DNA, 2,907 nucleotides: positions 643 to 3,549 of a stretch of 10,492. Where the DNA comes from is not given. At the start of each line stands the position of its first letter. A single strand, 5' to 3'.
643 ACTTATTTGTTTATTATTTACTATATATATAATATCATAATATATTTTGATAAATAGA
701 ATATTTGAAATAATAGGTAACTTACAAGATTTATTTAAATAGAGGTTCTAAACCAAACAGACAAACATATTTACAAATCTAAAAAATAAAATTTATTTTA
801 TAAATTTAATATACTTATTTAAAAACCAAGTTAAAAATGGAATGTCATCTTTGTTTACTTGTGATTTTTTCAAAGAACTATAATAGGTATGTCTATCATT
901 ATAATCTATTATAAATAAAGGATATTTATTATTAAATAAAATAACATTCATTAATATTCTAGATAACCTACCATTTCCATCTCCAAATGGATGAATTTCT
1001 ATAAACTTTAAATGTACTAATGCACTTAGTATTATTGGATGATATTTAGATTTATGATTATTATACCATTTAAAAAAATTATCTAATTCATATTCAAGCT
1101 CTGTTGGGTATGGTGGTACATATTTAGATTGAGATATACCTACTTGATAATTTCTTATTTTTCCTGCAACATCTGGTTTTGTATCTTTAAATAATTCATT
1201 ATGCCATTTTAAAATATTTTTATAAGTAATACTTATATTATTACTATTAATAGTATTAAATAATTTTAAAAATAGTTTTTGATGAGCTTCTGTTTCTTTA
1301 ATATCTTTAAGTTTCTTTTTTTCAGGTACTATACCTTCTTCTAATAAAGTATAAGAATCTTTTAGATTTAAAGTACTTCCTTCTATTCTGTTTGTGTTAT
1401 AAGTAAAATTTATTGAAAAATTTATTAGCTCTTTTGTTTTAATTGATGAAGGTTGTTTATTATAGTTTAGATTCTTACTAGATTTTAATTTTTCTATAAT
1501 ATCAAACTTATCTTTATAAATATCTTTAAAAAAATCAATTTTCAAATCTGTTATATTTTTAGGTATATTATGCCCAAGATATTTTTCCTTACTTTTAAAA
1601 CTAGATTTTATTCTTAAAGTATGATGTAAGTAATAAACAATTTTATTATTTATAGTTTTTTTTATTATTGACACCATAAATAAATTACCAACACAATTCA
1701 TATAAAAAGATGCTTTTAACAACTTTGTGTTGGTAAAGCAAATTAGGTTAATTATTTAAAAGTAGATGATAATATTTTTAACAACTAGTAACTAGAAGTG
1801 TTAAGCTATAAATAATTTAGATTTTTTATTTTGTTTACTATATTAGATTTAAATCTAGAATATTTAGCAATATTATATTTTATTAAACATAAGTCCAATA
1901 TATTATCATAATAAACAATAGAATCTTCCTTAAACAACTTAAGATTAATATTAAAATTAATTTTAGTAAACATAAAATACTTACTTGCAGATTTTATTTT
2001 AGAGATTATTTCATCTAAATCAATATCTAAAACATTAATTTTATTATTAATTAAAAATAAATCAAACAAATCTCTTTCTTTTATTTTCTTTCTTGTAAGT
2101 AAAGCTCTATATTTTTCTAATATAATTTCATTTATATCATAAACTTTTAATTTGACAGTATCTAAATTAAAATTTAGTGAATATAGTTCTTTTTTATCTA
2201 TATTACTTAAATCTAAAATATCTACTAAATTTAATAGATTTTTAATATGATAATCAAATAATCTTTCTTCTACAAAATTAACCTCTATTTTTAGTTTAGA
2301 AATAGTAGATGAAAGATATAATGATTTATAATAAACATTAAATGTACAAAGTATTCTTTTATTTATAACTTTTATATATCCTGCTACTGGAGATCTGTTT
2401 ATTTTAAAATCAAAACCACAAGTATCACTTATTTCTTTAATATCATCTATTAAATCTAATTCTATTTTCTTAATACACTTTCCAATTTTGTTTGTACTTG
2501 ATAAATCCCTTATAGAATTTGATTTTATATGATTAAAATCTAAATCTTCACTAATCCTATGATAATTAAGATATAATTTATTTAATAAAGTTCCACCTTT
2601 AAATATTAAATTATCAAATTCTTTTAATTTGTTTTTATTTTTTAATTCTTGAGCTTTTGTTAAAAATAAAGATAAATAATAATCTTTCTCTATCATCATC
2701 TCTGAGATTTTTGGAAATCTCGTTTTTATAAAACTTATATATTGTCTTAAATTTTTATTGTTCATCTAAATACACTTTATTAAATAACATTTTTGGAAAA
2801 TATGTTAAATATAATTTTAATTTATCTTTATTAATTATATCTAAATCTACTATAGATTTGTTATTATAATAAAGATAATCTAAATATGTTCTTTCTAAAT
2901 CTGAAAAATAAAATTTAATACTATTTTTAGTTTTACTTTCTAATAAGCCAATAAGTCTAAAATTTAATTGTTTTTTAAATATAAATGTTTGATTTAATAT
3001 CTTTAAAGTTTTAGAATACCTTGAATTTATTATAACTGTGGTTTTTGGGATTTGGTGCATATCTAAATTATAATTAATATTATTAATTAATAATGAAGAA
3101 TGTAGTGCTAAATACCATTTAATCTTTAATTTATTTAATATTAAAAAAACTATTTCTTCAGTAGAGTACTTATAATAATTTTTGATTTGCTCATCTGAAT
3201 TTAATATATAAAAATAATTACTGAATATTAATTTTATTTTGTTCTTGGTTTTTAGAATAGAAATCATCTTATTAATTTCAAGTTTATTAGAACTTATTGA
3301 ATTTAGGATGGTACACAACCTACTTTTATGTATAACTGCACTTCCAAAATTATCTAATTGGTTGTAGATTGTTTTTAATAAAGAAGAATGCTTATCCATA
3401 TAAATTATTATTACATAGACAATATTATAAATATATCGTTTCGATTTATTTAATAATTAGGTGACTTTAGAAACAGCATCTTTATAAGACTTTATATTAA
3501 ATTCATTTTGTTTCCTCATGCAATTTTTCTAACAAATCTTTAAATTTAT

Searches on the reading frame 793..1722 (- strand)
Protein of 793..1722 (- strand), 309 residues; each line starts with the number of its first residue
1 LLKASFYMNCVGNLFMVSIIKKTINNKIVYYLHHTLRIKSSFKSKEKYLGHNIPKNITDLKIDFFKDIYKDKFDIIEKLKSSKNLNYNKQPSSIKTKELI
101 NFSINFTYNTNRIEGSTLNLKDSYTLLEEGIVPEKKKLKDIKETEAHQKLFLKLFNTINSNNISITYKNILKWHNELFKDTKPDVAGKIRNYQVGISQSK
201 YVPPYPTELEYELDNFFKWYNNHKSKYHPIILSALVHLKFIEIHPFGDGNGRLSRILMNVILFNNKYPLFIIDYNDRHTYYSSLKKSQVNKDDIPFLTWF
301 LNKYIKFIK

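Call 6: search_protein_families(library=padloc, proteins=[window:793-1722:-], max_evalue=0.1)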
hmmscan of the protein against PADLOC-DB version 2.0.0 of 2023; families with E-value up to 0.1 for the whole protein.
window:793-1722:- (309 aa): 9 families
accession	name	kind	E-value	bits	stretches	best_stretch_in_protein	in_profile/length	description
PDLC04837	PDC-S04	-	2.3e-34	116.7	1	102-308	25-227/234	-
PDLC03963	SoFic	-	3.1e-33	113.6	1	105-303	59-259/361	-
PDLC04836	PDC-S04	-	1.1e-29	101.3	1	101-292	24-217/244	-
PDLC04840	PDC-S04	-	4.4e-23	80.2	1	100-290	9-202/227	-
PDLC04839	PDC-S04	-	4e-19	67.1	1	135-287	31-186/205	-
PDLC04966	PDC-S24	-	8.5e-16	55.9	1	147-266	215-340/497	-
PDLC04838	PDC-S04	-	1.1e-10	39.6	1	121-278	16-178/209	-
PDLC04842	PDC-S04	-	4.3e-10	37.7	1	138-297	15-165/202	-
PDLC04841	PDC-S04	-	1.5e-05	22.8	1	154-294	128-260/292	-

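Call 7: search_protein_families(library=pfam, proteins=[window:793-1722:-], max_evalue=0.1)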
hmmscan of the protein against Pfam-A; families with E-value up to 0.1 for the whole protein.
window:793-1722:- (309 aa): 1 family
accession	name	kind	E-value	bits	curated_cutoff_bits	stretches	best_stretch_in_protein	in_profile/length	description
PF02661.23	Fic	-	6.7e-22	78.6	24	1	165-262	2-93/93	Fic/DOC family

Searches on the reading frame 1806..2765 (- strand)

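Call 6: search_protein_families(library=padloc, proteins=[window:1806-2765:-], max_evalue=0.1)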
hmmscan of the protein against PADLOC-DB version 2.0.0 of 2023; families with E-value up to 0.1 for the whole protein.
window:1806-2765:- (319 aa): 21 families
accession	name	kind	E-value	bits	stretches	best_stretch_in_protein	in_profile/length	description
PDLC02321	AbiEii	-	2.5e-29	100.9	1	6-316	3-289/296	AbiEii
PDLC02304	AbiEii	-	5.7e-24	83.5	1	18-272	14-214/260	AbiEii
PDLC02294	AbiEii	-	4.6e-18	64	1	8-259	5-202/260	AbiEii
PDLC02292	AbiEii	-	8.6e-16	56.6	1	3-264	7-230/283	AbiEii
PDLC02323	AbiEii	-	4.1e-13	47.5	1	6-273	7-215/248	AbiEii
PDLC02297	AbiEii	-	1.1e-12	45.9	1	19-231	16-199/307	AbiEii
PDLC02317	AbiEii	-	2.3e-12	44.6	2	22-86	18-77/396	AbiEii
PDLC02296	AbiEii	-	1.7e-10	38.6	2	50-91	43-83/282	AbiEii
PDLC02305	AbiEii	-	3.7e-10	37.5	1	39-250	33-200/306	AbiEii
PDLC02302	AbiEii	-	5.5e-10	37.1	1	13-182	14-165/313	AbiEii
PDLC02289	AbiEii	-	7.7e-10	36.7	1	9-162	17-146/309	AbiEii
PDLC02318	AbiEii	-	1.9e-09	35.3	2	47-103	36-91/280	AbiEii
PDLC02306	AbiEii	-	7.8e-09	33.5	2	196-261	159-226/280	AbiEii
PDLC02293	AbiEii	-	1.5e-08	32.5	1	48-245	37-197/270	AbiEii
PDLC02324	AbiEii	-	6.8e-08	30.5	2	187-247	103-162/231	AbiEii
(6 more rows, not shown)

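Call 7: search_protein_families(library=pfam, proteins=[window:1806-2765:-], max_evalue=0.1)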
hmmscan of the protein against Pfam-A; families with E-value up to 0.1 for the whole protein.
window:1806-2765:- (319 aa): 1 family
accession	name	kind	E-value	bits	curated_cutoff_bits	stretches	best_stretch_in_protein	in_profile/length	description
PF08843.17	AbiEii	-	3.7e-20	73.3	22.5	1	48-262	10-191/238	Nucleotidyl transferase AbiEii toxin, Type IV TA system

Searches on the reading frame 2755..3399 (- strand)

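Call 6: search_protein_families(library=padloc, proteins=[window:2755-3399:-], max_evalue=0.1)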
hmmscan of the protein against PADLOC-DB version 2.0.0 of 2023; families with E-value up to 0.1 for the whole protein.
window:2755-3399:- (214 aa): 1 family
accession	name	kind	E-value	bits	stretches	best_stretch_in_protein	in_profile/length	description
PDLC02273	AbiEi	-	1.8e-07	29.4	1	15-207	9-199/205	AbiEi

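Call 7: search_protein_families(library=pfam, proteins=[window:2755-3399:-], max_evalue=0.1)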
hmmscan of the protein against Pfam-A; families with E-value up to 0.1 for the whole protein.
window:2755-3399:- (214 aa): 0 families
